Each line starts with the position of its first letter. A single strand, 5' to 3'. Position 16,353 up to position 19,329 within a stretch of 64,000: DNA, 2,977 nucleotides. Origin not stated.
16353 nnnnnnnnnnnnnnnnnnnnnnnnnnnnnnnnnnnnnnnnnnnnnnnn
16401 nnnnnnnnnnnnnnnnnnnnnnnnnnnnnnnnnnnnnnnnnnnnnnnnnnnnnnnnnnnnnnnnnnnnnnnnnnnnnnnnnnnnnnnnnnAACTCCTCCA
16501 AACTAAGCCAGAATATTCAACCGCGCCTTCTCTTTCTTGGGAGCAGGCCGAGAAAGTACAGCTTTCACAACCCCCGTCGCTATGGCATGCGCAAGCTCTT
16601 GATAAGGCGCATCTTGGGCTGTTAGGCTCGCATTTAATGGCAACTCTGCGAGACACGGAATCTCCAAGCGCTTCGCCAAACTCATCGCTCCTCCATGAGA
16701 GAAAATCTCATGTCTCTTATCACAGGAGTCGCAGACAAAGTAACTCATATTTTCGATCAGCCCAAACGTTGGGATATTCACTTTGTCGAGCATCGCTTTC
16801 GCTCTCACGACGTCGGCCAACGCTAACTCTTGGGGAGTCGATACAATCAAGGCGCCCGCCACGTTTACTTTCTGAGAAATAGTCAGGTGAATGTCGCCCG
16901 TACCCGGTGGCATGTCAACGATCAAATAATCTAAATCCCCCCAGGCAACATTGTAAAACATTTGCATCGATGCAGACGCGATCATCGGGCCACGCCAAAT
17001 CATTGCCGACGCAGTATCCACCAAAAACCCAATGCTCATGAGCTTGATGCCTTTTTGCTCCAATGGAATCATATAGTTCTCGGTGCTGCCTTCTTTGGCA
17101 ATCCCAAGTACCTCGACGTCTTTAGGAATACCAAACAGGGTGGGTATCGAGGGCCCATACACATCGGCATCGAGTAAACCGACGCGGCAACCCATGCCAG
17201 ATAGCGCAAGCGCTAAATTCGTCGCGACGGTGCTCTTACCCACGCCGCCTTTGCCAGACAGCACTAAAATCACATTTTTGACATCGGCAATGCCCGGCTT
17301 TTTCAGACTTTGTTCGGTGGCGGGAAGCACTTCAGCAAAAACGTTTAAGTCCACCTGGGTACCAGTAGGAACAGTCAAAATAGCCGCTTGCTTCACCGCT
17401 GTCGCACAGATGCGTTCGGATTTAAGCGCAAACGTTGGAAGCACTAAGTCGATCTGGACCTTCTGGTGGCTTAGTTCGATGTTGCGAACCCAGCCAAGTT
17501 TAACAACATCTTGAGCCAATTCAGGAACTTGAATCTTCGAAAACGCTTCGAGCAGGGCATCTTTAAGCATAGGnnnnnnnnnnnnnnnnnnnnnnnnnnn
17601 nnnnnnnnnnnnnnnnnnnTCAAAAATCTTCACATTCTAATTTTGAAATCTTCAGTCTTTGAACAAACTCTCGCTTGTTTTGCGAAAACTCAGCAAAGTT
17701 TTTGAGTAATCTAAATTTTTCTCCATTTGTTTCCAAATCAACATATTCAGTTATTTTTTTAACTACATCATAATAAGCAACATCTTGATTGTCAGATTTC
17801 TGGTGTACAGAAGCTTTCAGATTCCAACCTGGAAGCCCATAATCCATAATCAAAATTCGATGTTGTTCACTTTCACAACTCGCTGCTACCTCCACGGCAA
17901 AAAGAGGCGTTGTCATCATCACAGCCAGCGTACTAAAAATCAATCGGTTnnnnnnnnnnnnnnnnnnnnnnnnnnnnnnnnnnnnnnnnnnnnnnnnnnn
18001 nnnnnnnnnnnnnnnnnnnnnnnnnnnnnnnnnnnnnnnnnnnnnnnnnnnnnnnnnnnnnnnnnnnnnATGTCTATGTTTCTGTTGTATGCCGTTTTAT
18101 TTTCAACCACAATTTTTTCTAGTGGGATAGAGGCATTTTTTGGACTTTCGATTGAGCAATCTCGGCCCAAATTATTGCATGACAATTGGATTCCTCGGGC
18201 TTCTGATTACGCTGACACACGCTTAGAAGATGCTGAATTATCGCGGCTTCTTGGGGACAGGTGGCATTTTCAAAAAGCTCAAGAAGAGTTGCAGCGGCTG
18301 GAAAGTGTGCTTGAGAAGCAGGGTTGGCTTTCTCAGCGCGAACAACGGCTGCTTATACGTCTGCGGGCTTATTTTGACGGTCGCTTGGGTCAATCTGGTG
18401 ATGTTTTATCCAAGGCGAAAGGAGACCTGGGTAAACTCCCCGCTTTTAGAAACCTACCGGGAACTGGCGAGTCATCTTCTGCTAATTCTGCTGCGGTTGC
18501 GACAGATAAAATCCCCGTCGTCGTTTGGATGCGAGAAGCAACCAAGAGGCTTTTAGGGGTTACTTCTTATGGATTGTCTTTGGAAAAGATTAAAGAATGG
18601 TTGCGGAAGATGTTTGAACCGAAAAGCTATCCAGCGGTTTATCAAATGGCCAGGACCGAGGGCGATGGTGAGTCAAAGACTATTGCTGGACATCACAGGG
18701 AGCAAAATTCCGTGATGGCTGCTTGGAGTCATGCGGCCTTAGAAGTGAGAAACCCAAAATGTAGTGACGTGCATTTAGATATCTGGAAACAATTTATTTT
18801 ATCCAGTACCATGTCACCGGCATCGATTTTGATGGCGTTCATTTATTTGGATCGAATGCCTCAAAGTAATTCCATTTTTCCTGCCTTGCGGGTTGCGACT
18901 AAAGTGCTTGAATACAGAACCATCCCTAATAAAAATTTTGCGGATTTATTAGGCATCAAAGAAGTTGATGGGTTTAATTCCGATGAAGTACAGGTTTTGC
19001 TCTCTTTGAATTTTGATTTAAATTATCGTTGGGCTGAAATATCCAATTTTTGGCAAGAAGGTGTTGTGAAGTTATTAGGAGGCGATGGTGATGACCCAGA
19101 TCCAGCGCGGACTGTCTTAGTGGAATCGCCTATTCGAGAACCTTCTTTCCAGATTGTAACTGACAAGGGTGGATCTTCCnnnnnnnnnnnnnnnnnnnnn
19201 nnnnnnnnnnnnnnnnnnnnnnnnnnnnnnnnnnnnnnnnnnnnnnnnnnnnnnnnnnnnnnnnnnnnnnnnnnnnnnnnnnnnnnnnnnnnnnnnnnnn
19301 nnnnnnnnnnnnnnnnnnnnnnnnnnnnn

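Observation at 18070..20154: Cyclin-like box fused to a CDK-like kinase in one bacterial polypeptide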

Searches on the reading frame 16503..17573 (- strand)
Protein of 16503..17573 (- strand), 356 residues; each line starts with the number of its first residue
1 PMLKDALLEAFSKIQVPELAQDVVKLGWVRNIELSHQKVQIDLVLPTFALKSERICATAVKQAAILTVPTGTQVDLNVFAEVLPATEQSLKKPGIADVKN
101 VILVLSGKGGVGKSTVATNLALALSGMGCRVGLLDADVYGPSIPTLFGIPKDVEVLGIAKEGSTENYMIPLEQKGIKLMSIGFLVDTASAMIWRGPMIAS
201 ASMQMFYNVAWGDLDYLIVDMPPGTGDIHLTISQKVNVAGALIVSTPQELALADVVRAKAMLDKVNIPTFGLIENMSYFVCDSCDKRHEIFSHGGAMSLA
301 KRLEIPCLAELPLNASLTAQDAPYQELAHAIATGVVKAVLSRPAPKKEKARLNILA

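Call 12: find_related_loci(query=window:16503-17573:-, collection=genome_contigs, flank=10000)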
Query window:16503-17573:- (356 aa) in genome_contigs; peptide patterns used: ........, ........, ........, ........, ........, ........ (x = any residue, [..] = any of these).
599 stretches matched a pattern (row limit reached: there are more); 589 encode a relative of the query (tblastn E <= 1e-3); the best 80 are kept; 80 distinct loci.
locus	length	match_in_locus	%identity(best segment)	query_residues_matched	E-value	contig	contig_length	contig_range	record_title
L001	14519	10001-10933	49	2-317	2e-93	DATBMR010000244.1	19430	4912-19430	MAG TPA_asm: Candidatus Binatia bacterium isolate SMAG_U4003 k141_3270802, whole genome shotgun sequence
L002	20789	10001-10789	56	85-356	8e-90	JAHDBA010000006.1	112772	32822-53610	MAG: Myxococcota bacterium isolate MAG-10 RZ_476, whole genome shotgun sequence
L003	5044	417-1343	47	4-317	1e-89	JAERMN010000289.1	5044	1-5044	MAG: Deltaproteobacteria bacterium isolate CoA_1_bin.89 scaffold_13913, whole genome shotgun sequence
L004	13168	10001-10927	47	4-317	2e-89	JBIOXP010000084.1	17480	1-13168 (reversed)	MAG: Candidatus Binatia bacterium isolate MAG053 k127_1647814, whole genome shotgun sequence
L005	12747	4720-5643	47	5-317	1e-88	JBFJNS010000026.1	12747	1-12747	MAG: Candidatus Binatia bacterium isolate Mix_sand17.2022.03.Z.66 k141_2579090_length_12747_cov_8.0000, whole genome sho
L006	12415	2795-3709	46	4-317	5e-87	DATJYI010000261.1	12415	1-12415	MAG TPA_asm: Nitrospiria bacterium isolate SMAG_U15148 k141_236741, whole genome shotgun sequence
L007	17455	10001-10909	46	1-313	5e-87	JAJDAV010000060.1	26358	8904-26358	MAG: Nitrospinaceae bacterium isolate OFTM135 OFTM135_59, whole genome shotgun sequence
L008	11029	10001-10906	46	7-317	2e-86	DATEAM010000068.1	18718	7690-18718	MAG TPA_asm: Thermodesulfobacteriota bacterium isolate SMAG_U8218 k141_3603041, whole genome shotgun sequence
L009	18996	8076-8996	46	2-313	1e-86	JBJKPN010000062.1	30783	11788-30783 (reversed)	MAG: Candidatus Kryptoniota bacterium isolate Bin_123 S1Ck127_978453_flag_0_multi_17.9889_len_30783, whole genome shotgu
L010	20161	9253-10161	46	1-313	1e-86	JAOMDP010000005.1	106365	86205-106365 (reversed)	Nitrospinota bacterium isolate AH-558-C10 AH-558-C10_NODE_5, whole genome shotgun sequence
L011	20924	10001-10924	46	4-317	3e-86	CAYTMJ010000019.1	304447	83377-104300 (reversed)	MAG TPA_asm: uncultured Syntrophobacterales bacterium isolate SRP092796_co2_734 genome assembly, contig: k141_3058081, w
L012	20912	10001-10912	45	4-317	3e-86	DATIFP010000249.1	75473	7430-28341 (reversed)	MAG TPA_asm: Blastocatellia bacterium isolate SMAG_U16398 k141_1529801, whole genome shotgun sequence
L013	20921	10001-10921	46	2-313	7e-86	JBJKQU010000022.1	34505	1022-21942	MAG: Candidatus Kryptoniota bacterium isolate Bin_42 S1Ck127_2914231_flag_0_multi_9.4204_len_34505, whole genome shotgun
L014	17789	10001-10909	46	1-313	1e-85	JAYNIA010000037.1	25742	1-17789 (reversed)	MAG: Nitrospinota bacterium isolate 139544_COM_vamb_bins.tsv.103 NODE_2172_length_25742_cov_9.815821, whole genome shotg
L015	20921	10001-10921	45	1-317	3e-85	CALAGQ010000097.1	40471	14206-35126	MAG TPA_asm: uncultured Nitrospina sp. isolate ERR2206756_bin.76_CONCOCT_v1.1_MAG genome assembly, contig: ERZ887841.283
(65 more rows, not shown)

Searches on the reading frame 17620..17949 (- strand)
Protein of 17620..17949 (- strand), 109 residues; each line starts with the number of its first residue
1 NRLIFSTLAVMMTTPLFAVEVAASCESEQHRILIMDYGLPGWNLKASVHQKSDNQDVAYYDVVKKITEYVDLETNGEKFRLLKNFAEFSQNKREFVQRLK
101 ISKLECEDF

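Call 17: search_protein_families(library=pfam, proteins=[window:17620-17949:-], max_evalue=0.001)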
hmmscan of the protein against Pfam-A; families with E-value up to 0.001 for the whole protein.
window:17620-17949:- (109 aa): 0 families

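Call 73: search_protein_families(library=phrogs, proteins=[window:17620-17949:-], max_evalue=0.1)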
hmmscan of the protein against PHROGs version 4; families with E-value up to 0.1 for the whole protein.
window:17620-17949:- (109 aa): 0 families

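Call 74: search_protein_families(library=padloc, proteins=[window:17620-17949:-], max_evalue=0.01)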
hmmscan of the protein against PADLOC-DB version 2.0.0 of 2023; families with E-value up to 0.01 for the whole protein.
window:17620-17949:- (109 aa): 0 families

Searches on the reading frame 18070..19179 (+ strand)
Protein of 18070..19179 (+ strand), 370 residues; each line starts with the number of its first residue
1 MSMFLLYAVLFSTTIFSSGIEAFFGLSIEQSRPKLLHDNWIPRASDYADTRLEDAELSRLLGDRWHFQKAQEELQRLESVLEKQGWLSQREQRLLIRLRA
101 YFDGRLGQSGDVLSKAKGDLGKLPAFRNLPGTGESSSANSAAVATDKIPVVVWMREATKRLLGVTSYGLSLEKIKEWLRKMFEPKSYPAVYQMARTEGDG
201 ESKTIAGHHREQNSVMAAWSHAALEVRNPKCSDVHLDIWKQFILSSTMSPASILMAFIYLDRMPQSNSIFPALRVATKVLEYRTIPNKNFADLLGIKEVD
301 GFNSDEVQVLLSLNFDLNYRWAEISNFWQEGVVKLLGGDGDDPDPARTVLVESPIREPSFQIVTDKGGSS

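Call 18: search_protein_representatives(protein=window:18070-19179:+)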
Query: 370 residues. Proteins with E-value up to 0.001 (for the whole library): 1; up to 1e-10: 1; up to 1e-30: 1. The best 1 are listed.
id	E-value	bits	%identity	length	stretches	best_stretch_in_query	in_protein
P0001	4.7e-245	828.4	100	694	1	1-370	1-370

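Call 73: search_protein_families(library=phrogs, proteins=[window:18070-19179:+], max_evalue=0.1)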
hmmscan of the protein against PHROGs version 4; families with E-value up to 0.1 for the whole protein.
window:18070-19179:+ (370 aa): 0 families
